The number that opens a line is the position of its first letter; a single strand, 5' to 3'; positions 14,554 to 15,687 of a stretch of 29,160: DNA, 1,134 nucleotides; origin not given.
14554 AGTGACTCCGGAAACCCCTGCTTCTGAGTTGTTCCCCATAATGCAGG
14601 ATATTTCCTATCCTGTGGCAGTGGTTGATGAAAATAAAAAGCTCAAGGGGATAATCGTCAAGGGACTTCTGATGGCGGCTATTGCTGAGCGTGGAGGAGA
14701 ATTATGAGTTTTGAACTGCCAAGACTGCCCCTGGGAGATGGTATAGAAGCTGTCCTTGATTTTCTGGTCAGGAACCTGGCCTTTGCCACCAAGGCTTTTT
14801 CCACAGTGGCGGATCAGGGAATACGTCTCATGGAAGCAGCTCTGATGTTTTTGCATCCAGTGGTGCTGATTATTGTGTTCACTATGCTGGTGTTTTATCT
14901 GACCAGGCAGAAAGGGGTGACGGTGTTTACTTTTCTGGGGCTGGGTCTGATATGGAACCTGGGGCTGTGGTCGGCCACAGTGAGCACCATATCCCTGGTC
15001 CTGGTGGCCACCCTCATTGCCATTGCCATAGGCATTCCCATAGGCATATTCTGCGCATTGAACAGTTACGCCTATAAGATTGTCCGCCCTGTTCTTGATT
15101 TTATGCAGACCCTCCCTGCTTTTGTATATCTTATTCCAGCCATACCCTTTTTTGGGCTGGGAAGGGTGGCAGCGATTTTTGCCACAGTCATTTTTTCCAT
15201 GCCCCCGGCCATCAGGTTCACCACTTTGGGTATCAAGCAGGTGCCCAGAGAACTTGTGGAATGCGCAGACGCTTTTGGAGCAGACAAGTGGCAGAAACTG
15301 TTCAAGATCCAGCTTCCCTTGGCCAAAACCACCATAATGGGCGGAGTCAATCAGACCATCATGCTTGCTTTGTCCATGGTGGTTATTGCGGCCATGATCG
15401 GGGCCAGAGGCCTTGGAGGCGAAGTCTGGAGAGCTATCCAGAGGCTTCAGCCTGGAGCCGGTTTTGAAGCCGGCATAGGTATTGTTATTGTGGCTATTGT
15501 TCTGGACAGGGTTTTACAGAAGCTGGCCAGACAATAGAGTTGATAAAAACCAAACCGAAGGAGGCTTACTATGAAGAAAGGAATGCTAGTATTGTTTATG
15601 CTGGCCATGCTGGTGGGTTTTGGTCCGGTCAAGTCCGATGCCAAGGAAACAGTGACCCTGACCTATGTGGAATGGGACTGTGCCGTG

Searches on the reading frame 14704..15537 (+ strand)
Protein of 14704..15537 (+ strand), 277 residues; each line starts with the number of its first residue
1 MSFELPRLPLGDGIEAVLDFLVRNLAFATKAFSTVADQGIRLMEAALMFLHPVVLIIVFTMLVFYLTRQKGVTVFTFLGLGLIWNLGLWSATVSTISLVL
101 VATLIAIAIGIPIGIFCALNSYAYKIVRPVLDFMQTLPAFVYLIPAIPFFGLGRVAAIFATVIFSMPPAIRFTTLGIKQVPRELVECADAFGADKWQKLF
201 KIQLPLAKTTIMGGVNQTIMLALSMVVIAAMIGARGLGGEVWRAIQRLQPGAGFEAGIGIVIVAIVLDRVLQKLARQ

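Call 17: search_protein_families(library=pfam, proteins=[window:14704-15537:+], max_evalue=0.001)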
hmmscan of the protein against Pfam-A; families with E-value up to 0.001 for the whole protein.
window:14704-15537:+ (277 aa): 1 family
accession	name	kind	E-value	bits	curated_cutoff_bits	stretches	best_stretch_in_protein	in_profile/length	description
PF00528.27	BPD_transp_1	-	1.6e-26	93.6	26.4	1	110-267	1-167/184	Binding-protein-dependent transport system inner membrane component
